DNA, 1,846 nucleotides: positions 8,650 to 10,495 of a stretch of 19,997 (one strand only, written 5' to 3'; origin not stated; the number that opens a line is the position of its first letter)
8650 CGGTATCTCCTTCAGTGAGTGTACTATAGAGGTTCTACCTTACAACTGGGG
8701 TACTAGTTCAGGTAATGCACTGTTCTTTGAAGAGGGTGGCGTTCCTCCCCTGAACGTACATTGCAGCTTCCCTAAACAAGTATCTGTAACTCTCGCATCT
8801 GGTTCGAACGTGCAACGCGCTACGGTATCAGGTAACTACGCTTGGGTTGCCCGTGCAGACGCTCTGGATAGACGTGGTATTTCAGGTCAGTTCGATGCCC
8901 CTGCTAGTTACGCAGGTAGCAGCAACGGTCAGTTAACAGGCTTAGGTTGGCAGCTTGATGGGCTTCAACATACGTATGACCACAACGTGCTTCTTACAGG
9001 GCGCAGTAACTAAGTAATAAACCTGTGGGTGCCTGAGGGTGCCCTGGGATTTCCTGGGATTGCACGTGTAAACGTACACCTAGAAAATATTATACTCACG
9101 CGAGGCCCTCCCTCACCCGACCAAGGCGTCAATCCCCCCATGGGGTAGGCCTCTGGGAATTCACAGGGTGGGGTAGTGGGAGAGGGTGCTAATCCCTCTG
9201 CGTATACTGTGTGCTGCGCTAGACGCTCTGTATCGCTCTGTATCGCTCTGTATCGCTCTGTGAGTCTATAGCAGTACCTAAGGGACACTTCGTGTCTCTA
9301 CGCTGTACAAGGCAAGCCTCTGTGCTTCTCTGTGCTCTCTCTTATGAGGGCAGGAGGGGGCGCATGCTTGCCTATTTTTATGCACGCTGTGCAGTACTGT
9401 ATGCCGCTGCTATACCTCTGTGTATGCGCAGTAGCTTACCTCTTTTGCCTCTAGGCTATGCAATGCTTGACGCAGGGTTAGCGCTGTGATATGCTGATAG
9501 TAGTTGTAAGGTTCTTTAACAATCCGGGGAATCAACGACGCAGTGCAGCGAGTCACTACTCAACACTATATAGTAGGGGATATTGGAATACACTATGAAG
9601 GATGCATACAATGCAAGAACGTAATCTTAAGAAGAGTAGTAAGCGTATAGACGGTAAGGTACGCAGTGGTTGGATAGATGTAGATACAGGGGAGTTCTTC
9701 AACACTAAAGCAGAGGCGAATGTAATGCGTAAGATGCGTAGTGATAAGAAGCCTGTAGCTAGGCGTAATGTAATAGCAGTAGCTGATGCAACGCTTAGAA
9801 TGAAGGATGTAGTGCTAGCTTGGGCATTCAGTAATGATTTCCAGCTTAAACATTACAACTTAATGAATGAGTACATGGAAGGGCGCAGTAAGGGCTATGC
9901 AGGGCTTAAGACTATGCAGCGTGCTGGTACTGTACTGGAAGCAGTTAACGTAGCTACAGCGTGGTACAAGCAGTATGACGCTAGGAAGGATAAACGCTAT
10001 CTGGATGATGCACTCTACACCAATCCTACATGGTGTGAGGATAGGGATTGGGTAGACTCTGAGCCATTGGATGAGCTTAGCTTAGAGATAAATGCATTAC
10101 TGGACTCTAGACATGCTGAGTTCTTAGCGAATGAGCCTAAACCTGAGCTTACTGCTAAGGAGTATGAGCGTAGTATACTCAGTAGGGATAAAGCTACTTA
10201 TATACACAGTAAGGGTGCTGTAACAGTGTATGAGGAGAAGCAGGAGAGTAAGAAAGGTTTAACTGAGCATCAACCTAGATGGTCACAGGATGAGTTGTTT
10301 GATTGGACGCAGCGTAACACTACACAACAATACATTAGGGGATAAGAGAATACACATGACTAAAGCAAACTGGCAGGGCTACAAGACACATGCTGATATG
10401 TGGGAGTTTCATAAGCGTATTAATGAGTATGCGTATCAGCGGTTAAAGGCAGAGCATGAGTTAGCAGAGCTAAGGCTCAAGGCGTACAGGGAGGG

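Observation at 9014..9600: Genome terminus captured in the window: repeat arrays and a G-rich/C-rich inverted structure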

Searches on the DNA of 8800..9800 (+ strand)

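Call 4: search_dna_similar(query=window:8900-9700:+, collection=phages, mode=distant, max_rows=40)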
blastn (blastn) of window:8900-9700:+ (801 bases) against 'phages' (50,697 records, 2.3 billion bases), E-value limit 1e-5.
Records with a match: 71; places in all: 71; records where one place covers at least 80% of the query: 0.
Best place of each record, by identity: 80-90% 20; 60-80% 51.
By first word of the organism name: Klebsiella 55; Escherichia 13; Listeria 2; Salmonella 1.
By host as written in the record: Klebsiella pneumoniae 35; Escherichia coli O18:K1:H7 5; Escherichia coli 4; - 4; Listeria monocytogenes 2; Klebsiella pneumoniae 07RAFM-KPN-552 2; Klebsiella sp. 2; Klebsiella pneumoniae 07RAFM-KPN-503 2; and 15 more.
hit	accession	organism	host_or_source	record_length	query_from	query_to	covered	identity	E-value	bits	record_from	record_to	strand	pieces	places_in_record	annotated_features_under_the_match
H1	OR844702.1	Escherichia phage ECO104 4-5-2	Escherichia coli O104:H4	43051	162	629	58%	76.9%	1e-92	346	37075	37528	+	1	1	record has no annotation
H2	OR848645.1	Listeria phage LM 4-14-1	Listeria monocytogenes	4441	162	629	58%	76.9%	1e-92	346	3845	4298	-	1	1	record has no annotation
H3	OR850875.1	Salmonella phage S.Kent 1-2-1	Salmonella enterica subsp. enterica ...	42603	162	629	58%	76.9%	1e-92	346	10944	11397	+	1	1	record has no annotation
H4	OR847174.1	Listeria phage LM 4-11-1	Listeria monocytogenes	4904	162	629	58%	76.7%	2e-91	342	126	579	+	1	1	record has no annotation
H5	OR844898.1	Escherichia phage ECO121 2-1-1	Escherichia coli O121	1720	162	629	58%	76.4%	2e-91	343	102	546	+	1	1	record has no annotation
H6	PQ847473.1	Escherichia phage vB_EcoP_P64441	Escherichia coli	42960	158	609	22%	84.9%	7e-21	203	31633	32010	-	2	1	none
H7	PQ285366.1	Klebsiella phage Kpp-9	Klebsiella pneumoniae K2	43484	143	274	16%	71.9%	3e-6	59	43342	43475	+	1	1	none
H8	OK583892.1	Klebsiella phage KPPK108.1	Klebsiella pneumoniae strain 1333/P-225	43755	144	274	16%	71.6%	3e-7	63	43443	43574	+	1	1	repeat_region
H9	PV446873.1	Klebsiella phage KPN234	Klebsiella pneumoniae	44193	147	274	16%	72.5%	3e-7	64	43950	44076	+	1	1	none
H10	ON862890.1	Escherichia phage A221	Escherichia coli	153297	159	277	15%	75.4%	2e-8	67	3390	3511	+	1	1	none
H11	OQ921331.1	Escherichia phage vB_EcoP_PAS7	Escherichia coli strain 4215/4 ...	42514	147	259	14%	77.9%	2e-15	90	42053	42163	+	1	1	none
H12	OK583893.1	Klebsiella phage KPPK108.2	Klebsiella pneumoniae strain 1732/P-224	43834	156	274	15%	73.8%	3e-7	64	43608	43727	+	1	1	repeat_region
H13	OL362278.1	Klebsiella phage 6993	Klebsiella pneumoniae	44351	157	274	15%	74.4%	2e-9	71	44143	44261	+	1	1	none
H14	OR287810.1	Klebsiella phage NNA-G4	Klebsiella pneumoniae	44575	154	274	15%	72.4%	3e-6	59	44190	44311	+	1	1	none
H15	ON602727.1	Klebsiella phage VLCpiA1m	Klebsiella pneumoniae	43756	162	274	14%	75.2%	6e-9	69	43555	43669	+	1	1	none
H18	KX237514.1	Klebsiella phage vB_KpnP_KpV48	Klebsiella pneumoniae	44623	134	246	14%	74.8%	2e-8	67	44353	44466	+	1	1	repeat_region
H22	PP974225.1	Klebsiella phage vB_KpP_AttikonH1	Klebsiella pneumoniae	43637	141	246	13%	75.2%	2e-8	67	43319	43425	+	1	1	hypothetical protein | short direct terminal repeat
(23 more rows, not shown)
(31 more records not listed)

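Call 9: get_annotated_region(hit=H8, flank=1500)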
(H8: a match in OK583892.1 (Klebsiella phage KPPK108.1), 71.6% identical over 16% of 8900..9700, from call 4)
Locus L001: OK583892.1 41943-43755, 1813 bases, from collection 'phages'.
description: Klebsiella phage KPPK108.1, complete genome.
organism: Klebsiella phage KPPK108.1 (NCBI taxid 2894584)
taxonomy: Viruses; Duplodnaviria; Heunggongvirae; Uroviricota; Caudoviricetes; Autographiviridae; Slopekvirinae; Drulisvirus
host: Klebsiella pneumoniae strain 1333/P-225; source: sewage water; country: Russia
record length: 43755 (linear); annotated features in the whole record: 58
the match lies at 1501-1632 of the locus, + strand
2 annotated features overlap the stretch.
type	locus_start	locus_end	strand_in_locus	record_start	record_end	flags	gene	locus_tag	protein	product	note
CDS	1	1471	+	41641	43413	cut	-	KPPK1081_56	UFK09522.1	polysaccharide depolymerase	tailspike protein, polysaccharide depolymerase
repeat_region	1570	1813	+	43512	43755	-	-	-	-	-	-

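Call 10: get_annotated_region(hit=H22, flank=1500)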
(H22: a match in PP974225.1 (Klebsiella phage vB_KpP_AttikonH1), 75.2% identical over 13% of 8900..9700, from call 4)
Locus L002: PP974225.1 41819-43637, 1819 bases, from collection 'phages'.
description: Klebsiella phage vB_KpP_AttikonH1, complete genome.
organism: Klebsiella phage vB_KpP_AttikonH1 (NCBI taxid 3234956)
taxonomy: Viruses; Duplodnaviria; Heunggongvirae; Uroviricota; Caudoviricetes; Autographiviridae; Slopekvirinae; Drulisvirus
host: Klebsiella pneumoniae; source: wastewater; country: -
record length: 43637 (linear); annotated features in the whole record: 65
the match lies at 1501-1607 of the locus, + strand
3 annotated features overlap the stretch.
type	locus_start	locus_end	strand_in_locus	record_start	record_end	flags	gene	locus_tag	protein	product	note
CDS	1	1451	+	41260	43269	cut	-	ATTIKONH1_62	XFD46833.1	tail fiber protein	62; tail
CDS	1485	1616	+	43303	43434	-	-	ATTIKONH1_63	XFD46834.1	hypothetical protein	63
repeat_region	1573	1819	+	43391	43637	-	-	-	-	-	short direct terminal repeat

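Call 11: get_annotated_region(hit=H18, flank=1500)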
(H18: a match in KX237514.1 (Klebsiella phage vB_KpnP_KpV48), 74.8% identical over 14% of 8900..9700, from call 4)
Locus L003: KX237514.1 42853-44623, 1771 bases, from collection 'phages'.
description: Klebsiella phage vB_KpnP_KpV48, complete genome.
organism: Klebsiella phage vB_KpnP_KpV48 (NCBI taxid 1912319)
taxonomy: Viruses; Duplodnaviria; Heunggongvirae; Uroviricota; Caudoviricetes; Autographiviridae; Slopekvirinae; Drulisvirus; Drulisvirus KpV48
host: Klebsiella pneumoniae; source: clinical sample; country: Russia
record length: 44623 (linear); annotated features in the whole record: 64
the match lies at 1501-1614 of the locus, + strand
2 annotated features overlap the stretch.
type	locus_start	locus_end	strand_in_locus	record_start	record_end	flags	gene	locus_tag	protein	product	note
CDS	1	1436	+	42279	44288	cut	-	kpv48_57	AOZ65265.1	hypothetical protein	-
repeat_region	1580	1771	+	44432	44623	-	-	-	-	-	-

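Call 12: get_annotated_region(hit=H11, flank=2000)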
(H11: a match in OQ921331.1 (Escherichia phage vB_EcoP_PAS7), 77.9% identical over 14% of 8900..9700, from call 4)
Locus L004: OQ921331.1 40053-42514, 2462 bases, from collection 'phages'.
description: Escherichia phage vB_EcoP_PAS7, complete genome.
organism: Escherichia phage vB_EcoP_PAS7 (NCBI taxid 3053875)
taxonomy: Viruses; Duplodnaviria; Heunggongvirae; Uroviricota; Caudoviricetes; Autographiviridae; Slopekvirinae
host: Escherichia coli strain 4215/4 serogroup O103; source: cow feces from small farm; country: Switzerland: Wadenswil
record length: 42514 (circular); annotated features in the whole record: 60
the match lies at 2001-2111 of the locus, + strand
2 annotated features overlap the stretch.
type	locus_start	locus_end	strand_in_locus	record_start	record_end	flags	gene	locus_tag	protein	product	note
CDS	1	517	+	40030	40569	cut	-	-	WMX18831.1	endolysin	-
CDS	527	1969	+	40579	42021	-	-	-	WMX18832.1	tailspike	receptor binding protein; putative O103 antigen binding protein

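Call 17: get_annotated_region(hit=H3, flank=1200)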
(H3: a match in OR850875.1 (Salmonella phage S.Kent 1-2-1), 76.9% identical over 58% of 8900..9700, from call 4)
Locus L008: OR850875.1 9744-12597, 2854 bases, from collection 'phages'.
description: UNVERIFIED_ORG: Salmonella phage S.Kent 1-2-1 clone NODE_3_length_42603_cov_10.913206 genomic sequence.
organism: Salmonella phage S.Kent 1-2-1 (NCBI taxid 3113840)
taxonomy: Viruses
host: Salmonella enterica subsp. enterica serovar Kentucky; source: wastewater; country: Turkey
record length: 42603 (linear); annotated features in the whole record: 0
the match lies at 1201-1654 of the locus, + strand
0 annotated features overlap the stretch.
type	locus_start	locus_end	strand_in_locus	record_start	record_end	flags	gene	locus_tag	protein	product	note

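Call 18: get_annotated_region(hit=H6, flank=1200)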
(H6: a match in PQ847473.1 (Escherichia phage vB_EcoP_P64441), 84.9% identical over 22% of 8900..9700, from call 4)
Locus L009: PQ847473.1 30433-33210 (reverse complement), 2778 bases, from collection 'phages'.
description: Escherichia phage vB_EcoP_P64441, complete genome.
organism: Escherichia phage vB_EcoP_P64441 (NCBI taxid 3403485)
taxonomy: Viruses; Duplodnaviria; Heunggongvirae; Uroviricota; Caudoviricetes; Autographivirales; Autoscriptoviridae; Slopekvirinae
host: Escherichia coli; source: -; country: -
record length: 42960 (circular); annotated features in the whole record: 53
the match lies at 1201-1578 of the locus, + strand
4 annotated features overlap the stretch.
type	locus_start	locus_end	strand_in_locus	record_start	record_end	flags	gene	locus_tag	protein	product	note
CDS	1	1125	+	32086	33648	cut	-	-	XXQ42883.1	tail fiber protein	-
CDS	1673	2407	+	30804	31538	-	-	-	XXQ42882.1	hypothetical protein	-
CDS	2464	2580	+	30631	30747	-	-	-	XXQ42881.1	hypothetical protein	-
CDS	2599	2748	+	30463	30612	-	-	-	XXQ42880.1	hypothetical protein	-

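Call 66: search_rna_families(source=window, start=8800, end=9800, threshold=evalue, max_evalue=1)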
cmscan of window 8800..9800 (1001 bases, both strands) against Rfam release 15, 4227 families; matches with E-value up to 1: 0.
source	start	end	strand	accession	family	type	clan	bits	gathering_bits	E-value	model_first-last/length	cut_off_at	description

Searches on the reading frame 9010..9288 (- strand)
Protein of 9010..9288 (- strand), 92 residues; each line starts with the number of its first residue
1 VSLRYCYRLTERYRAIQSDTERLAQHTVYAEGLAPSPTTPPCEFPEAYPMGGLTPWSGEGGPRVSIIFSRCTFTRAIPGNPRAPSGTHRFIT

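Call 72: search_protein_families(library=phrogs, proteins=[window:9010-9288:-], max_evalue=0.01)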
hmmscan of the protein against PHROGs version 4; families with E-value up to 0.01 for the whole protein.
window:9010-9288:- (92 aa): 0 families

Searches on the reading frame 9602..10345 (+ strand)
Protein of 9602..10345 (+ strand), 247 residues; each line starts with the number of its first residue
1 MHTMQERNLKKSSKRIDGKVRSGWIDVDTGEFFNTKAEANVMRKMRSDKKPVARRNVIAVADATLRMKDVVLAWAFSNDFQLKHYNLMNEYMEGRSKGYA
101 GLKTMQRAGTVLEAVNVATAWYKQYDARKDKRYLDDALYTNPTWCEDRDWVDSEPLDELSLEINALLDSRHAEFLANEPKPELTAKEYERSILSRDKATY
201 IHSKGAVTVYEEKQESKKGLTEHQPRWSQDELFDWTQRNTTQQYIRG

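Call 56: search_protein_families(library=phrogs, proteins=[window:9602-10345:+], max_evalue=0.00001)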
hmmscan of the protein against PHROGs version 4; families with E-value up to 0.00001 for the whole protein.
window:9602-10345:+ (247 aa): 0 families

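Call 58: find_encoding_contigs(protein=window:9602-10345:+, flank=3000, max_places=10)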
Protein window:9602-10345:+ (247 aa): no gene with exactly this product is on record in the collection.

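Call 59: find_encoding_contigs(protein=window:9611-10345:+, flank=3000, max_places=10)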
Protein window:9611-10345:+ (244 aa): 7 contigs read that carry it; 4 places shown.
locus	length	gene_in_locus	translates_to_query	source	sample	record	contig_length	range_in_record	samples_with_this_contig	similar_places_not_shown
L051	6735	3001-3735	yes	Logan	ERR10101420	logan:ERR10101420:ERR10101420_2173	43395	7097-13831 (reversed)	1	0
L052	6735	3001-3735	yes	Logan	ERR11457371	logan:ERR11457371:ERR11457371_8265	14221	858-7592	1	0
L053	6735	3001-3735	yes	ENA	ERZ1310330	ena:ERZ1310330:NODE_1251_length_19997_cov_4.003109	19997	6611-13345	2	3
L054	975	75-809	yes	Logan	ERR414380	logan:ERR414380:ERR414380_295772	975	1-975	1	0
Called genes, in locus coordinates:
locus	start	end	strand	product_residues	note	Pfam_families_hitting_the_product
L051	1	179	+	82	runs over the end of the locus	PF04971:Phage_holin_2_1, PF16080:Phage_holin_2_3 (weak)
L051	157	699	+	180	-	PF00959:Phage_lysozyme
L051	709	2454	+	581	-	PF18781:Phage_spike_2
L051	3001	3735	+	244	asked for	-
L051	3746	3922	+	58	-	-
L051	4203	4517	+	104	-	-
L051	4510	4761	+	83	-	-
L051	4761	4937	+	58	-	PF09669:Phage_pRha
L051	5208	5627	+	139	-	-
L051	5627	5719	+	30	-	-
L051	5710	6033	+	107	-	-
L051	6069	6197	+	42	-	-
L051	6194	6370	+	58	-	PF23929:DUF7267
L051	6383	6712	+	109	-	-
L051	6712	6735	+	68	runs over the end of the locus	-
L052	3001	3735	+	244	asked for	-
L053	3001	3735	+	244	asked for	-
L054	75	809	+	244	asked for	-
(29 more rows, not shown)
